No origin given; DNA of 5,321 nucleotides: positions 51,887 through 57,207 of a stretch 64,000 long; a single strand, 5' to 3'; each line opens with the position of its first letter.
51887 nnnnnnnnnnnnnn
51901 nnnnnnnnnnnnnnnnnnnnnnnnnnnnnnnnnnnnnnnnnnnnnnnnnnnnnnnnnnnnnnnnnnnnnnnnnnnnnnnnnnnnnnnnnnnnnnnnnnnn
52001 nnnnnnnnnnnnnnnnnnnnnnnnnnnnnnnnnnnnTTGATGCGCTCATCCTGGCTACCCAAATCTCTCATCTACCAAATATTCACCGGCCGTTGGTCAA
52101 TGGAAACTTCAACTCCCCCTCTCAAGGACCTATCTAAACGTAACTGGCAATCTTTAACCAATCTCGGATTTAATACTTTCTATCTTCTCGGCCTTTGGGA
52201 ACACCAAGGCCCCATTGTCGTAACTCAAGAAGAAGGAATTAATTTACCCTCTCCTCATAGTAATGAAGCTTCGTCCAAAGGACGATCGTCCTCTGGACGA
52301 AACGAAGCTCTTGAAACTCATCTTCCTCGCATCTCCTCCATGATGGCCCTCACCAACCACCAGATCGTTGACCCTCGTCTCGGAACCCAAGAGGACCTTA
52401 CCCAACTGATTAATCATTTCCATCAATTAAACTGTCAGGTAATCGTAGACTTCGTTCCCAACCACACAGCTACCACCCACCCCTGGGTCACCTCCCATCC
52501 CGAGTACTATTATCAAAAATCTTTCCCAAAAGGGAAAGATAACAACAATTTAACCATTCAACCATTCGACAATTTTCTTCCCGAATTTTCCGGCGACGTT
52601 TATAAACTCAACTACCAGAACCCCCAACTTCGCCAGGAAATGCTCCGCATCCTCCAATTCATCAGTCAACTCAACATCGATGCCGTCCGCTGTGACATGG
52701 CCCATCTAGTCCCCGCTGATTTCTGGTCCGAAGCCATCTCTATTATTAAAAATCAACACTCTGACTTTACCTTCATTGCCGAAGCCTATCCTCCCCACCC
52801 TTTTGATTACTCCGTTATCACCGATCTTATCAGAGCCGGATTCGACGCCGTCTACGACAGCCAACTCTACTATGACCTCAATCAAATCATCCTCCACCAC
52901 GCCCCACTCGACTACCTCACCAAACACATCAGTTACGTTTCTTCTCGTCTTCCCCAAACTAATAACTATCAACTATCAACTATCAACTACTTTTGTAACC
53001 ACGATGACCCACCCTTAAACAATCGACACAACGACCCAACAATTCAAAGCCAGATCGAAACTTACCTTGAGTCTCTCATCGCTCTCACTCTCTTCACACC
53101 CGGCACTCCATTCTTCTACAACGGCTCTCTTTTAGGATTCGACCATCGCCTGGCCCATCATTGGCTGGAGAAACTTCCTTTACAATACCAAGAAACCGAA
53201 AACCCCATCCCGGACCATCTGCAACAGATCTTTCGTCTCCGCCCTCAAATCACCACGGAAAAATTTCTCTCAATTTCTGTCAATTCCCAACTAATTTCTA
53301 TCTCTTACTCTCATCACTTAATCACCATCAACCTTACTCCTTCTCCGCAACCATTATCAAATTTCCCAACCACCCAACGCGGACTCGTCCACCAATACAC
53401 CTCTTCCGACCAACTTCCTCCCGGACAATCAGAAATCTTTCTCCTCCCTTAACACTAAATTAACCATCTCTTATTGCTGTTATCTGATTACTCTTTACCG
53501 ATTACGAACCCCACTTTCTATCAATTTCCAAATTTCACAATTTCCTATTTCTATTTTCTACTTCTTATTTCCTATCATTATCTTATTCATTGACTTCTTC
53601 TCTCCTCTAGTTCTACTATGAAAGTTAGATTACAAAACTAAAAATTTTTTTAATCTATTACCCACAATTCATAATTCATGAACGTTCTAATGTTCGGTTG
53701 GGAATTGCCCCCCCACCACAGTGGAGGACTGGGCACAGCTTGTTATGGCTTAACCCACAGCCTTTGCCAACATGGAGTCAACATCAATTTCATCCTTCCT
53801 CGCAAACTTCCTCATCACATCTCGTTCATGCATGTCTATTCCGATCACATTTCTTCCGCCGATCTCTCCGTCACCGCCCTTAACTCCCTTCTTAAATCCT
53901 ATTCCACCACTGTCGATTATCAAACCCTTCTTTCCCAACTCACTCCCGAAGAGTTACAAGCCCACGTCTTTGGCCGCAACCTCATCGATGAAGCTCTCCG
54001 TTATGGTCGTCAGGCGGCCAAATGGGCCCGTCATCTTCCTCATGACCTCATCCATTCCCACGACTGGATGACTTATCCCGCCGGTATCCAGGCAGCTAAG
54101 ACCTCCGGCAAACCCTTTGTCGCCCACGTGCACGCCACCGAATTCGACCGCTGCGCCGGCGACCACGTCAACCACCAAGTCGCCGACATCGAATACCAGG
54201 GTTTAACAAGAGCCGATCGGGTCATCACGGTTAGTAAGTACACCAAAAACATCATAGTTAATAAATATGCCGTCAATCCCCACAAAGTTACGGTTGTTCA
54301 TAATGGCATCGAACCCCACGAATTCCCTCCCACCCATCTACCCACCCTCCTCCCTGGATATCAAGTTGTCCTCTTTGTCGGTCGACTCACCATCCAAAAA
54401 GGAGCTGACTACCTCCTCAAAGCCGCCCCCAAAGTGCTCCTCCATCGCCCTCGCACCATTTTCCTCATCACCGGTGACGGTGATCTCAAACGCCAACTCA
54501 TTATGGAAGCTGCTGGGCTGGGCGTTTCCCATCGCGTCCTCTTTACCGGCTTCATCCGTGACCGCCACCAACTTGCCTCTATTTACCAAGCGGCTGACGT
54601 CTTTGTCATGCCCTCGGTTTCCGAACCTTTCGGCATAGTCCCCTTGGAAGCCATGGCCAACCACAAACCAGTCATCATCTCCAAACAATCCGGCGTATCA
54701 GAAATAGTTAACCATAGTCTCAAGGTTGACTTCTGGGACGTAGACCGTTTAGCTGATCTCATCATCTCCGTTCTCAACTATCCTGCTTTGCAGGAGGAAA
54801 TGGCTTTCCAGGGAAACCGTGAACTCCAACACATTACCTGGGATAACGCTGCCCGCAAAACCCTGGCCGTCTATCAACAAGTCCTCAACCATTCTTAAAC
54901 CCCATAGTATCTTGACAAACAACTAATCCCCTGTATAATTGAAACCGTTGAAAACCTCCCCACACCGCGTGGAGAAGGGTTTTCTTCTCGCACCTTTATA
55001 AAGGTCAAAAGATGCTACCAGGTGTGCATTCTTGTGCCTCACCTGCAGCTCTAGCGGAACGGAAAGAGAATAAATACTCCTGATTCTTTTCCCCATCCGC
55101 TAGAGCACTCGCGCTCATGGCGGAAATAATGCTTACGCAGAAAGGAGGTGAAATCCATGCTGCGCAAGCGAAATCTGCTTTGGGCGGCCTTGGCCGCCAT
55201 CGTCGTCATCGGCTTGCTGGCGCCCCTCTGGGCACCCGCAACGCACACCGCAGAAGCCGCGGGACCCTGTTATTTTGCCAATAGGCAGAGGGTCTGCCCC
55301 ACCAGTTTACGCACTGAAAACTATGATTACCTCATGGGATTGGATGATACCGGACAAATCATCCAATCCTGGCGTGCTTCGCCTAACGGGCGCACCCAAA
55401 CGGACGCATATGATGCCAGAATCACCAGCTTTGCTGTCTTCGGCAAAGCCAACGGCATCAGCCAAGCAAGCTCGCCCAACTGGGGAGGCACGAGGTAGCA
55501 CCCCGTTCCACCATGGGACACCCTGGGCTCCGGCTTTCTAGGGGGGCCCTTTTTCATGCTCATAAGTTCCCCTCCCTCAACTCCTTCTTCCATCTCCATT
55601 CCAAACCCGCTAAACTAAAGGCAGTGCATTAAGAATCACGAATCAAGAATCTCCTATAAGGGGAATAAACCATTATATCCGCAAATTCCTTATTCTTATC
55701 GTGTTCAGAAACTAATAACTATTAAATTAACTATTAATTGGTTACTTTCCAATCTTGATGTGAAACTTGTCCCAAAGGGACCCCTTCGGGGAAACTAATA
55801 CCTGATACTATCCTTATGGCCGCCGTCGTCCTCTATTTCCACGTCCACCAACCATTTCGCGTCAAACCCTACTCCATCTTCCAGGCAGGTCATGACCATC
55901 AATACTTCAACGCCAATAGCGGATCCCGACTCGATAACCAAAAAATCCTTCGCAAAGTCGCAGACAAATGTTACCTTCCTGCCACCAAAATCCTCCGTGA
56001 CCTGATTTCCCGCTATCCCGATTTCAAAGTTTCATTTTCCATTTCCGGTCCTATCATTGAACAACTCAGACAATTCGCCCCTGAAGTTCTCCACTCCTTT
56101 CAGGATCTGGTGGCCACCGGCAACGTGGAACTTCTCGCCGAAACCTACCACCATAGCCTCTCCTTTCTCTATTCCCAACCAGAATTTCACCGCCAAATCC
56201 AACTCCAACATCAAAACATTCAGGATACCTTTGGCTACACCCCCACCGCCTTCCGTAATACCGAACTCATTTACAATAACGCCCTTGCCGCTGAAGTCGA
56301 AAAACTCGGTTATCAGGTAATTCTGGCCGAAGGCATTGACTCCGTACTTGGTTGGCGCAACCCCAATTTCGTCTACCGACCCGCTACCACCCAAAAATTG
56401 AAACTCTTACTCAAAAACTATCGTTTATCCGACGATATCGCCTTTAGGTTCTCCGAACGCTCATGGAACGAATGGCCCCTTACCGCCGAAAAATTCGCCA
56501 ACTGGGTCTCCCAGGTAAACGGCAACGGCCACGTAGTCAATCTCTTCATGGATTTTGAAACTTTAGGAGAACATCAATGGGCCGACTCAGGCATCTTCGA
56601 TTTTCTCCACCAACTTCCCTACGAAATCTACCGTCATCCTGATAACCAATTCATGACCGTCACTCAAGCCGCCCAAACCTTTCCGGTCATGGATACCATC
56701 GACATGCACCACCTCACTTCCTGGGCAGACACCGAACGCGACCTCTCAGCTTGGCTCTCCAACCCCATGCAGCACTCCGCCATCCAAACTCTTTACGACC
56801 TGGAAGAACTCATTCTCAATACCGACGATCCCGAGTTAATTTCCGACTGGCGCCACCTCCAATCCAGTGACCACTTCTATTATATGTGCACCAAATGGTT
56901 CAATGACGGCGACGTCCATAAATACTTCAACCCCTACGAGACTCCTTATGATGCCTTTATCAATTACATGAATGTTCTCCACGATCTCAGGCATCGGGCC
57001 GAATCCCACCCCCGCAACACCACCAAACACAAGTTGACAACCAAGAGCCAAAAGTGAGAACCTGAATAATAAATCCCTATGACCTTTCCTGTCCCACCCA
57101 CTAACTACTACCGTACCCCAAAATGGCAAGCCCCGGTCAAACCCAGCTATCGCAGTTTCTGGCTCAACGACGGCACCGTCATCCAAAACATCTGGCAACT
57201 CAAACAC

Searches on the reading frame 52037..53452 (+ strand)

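Call 9: search_protein_families(library=pfam, proteins=[window:52037-53452:+], max_evalue=0.001)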
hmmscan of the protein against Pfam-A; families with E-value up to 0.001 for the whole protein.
window:52037-53452:+ (471 aa): 2 families
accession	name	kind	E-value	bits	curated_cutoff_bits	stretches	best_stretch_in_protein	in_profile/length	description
PF00128.31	Alpha-amylase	-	1.1e-21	78.1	22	1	106-370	54-358/446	Alpha amylase, catalytic domain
PF14701.12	hDGE_amylase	-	0.00019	21.1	27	1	117-161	75-120/439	Glycogen debranching enzyme, glucanotransferase domain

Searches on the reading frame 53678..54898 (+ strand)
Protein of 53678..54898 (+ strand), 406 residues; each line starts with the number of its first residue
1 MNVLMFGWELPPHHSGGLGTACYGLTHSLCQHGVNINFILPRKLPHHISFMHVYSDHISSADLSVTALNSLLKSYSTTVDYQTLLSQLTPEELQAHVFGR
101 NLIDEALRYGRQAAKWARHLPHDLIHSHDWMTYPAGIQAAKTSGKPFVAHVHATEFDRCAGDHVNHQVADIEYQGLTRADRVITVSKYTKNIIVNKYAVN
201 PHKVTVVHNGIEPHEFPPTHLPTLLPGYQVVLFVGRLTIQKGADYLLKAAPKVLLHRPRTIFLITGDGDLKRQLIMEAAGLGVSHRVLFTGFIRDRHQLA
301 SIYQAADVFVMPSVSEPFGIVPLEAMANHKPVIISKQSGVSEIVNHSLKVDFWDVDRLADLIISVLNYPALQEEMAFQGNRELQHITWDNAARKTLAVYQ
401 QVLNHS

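Call 9: search_protein_families(library=pfam, proteins=[window:53678-54898:+], max_evalue=0.001)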
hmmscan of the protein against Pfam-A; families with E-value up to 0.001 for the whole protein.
window:53678-54898:+ (406 aa): 7 families
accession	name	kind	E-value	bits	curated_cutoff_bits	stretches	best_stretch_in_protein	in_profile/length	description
PF00534.26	Glycos_transf_1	-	1.7e-36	125.7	26.4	1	228-376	15-166/172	Glycosyl transferases group 1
PF13692.12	Glyco_trans_1_4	-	5.3e-32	111.5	27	1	229-367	2-141/142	Glycosyl transferases group 1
PF13439.12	Glyco_transf_4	-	1.4e-20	74.4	28.5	1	101-213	52-168/170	Glycosyltransferase Family 4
PF20706.3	GT4-conflict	-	1.8e-20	73.7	26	1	119-394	79-384/385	Family 4 Glycosyltransferase in conflict systems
PF08323.17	Glyco_transf_5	-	1.5e-17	64.6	22.7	1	2-197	1-228/239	Starch synthase catalytic domain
PF13579.12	Glyco_trans_4_4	-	2.7e-15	57.5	29.7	1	105-210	55-158/158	Glycosyl transferase 4-like domain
PF00982.27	Glyco_transf_20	-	4.3e-06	26.2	32.5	1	295-378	361-449/473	Glycosyltransferase family 20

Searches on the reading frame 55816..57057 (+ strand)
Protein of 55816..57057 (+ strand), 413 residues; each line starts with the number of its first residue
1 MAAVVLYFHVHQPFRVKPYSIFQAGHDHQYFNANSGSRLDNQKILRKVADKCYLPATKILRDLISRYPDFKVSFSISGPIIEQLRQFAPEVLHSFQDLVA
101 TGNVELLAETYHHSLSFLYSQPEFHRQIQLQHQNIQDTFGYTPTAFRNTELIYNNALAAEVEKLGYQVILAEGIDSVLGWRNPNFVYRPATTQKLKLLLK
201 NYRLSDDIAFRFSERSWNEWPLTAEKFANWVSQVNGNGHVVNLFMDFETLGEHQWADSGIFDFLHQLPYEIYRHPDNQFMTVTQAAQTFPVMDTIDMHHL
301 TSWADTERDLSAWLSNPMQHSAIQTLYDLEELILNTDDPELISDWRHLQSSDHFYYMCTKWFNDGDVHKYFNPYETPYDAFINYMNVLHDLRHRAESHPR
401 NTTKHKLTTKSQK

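Call 9: search_protein_families(library=pfam, proteins=[window:55816-57057:+], max_evalue=0.001)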
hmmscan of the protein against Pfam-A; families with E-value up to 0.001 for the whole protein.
window:55816-57057:+ (413 aa): 2 families
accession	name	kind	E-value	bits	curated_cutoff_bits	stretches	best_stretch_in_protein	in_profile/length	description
PF03065.20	Glyco_hydro_57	-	3e-73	247.1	21.2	1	5-297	1-290/291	Glycosyl hydrolase family 57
PF01522.26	Polysacc_deac_1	-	4.4e-06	27.1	23.1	1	95-168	51-123/124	Polysaccharide deacetylase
